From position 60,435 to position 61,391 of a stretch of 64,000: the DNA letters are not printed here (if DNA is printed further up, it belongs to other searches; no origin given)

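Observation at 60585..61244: Orphan 219-aa gene tightly linked downstream of the Fic gene. Possible third component or immunity-like protein.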

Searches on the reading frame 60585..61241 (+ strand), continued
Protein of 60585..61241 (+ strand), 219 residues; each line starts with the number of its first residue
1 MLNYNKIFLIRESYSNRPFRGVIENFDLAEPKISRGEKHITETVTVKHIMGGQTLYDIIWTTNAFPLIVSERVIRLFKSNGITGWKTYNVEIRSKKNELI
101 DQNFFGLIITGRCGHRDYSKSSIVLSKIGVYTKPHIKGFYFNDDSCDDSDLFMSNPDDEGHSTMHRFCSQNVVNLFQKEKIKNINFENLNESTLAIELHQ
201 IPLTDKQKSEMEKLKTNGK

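Call 74: predict_structure(alignment_id=A5)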
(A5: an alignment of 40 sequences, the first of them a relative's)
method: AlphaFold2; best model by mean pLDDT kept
length: 106 residues; sequences in the alignment: 40
mean_pLDDT: 95.4   pTM: 0.85
mean pLDDT of the five models: 95.4, 95.2, 94.8, 93.9, 93.8
residues with pLDDT >= 90: 101; 70-90: 1; 50-70: 2; < 50: 2
segments of 3 or more residues with pLDDT < 50: none
pLDDT, mean of each block of 10 residues (from residue 1): 76 98 96 98 98 98 97 98 98 98 96
secondary structure, 60 per line:
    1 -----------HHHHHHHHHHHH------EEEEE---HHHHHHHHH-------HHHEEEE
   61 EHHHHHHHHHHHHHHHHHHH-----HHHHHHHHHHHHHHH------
elements in order: H12-23 E30-34 H38-46 E57-61 H62-80 H86-100

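Call 87: search_protein_families(library=ncbifam, proteins=[L126:22-570:-, L125:4560-4838:-], max_evalue=0.01)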
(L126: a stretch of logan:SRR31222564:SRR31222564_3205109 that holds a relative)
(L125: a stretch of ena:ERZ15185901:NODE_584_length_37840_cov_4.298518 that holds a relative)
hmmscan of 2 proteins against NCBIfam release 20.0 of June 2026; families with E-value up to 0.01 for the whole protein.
L126:22-570:- (183 aa): 13 families
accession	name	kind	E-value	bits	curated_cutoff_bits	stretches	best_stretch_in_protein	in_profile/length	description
NF040815.2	recomb_XerA_Arch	equivalog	3.2e-49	167.9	220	1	7-174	93-260/263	site-specific tyrosine recombinase/integron integrase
TIGR02224.1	recomb_XerC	equivalog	6.2e-47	160.4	335.15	1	9-169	111-278/295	tyrosine recombinase XerC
TIGR02225.1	recomb_XerD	equivalog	1.2e-46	159.4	329.6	1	12-171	111-277/290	site-specific tyrosine recombinase XerD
NF001399.0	PRK00283.1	subfamily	3.5e-42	144.7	279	1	11-170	120-285/300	tyrosine recombinase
TIGR02249.1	integrase_gron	subfamily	4.5e-42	144.5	265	2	108-182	240-314/315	integron integrase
NF002331.0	PRK01287.1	subfamily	1.2e-35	123.2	371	1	21-169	157-313/365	site-specific tyrosine recombinase XerC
NF011946.0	PRK15417.1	equivalog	2.8e-30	105.6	435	2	108-182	255-329/337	integron integrase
NF003462.0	PRK05084.1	equivalog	8.7e-23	80.6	267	1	28-174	197-350/360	tyrosine recombinase XerS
NF007370.0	PRK09870.1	subfamily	6.6e-14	52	221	1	27-169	33-180/200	tyrosine-type DNA invertase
NF007371.0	PRK09871.1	subfamily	7.2e-12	45.2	222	1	17-169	17-175/198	tyrosine-type DNA invertase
NF002685.0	PRK02436.1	equivalog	2.5e-09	37.3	178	1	12-162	98-240/245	site-specific tyrosine recombinase XerD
NF040693.1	recomb_GmtY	equivalog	8.6e-09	35.1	340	1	78-168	331-432/441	gamma-mobile-trio recombinase GmtY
NF041502.1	integrase_1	equivalog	0.001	17.9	350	1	115-176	300-368/484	site-specific integrase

L125:4560-4838:- (93 aa): 8 families
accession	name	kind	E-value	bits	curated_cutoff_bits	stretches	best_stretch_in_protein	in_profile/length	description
NF040815.2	recomb_XerA_Arch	equivalog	1.6e-12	47.6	220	1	6-83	92-168/263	site-specific tyrosine recombinase/integron integrase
TIGR02224.1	recomb_XerC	equivalog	5.2e-11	42.5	335.15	1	9-83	111-184/295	tyrosine recombinase XerC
TIGR02225.1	recomb_XerD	equivalog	7.5e-11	41.9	329.6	1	11-83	110-180/290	site-specific tyrosine recombinase XerD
NF001399.0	PRK00283.1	subfamily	9.4e-10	38.2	279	1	11-77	120-184/300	tyrosine recombinase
TIGR02249.1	integrase_gron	subfamily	2.4e-09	37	265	1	19-82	110-172/315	integron integrase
NF002331.0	PRK01287.1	subfamily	3.9e-08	32.7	371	1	21-73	157-209/365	site-specific tyrosine recombinase XerC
NF003462.0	PRK05084.1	equivalog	7e-06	25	267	1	28-71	197-239/360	tyrosine recombinase XerS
NF011946.0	PRK15417.1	equivalog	6e-05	22.4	435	1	25-78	130-183/337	integron integrase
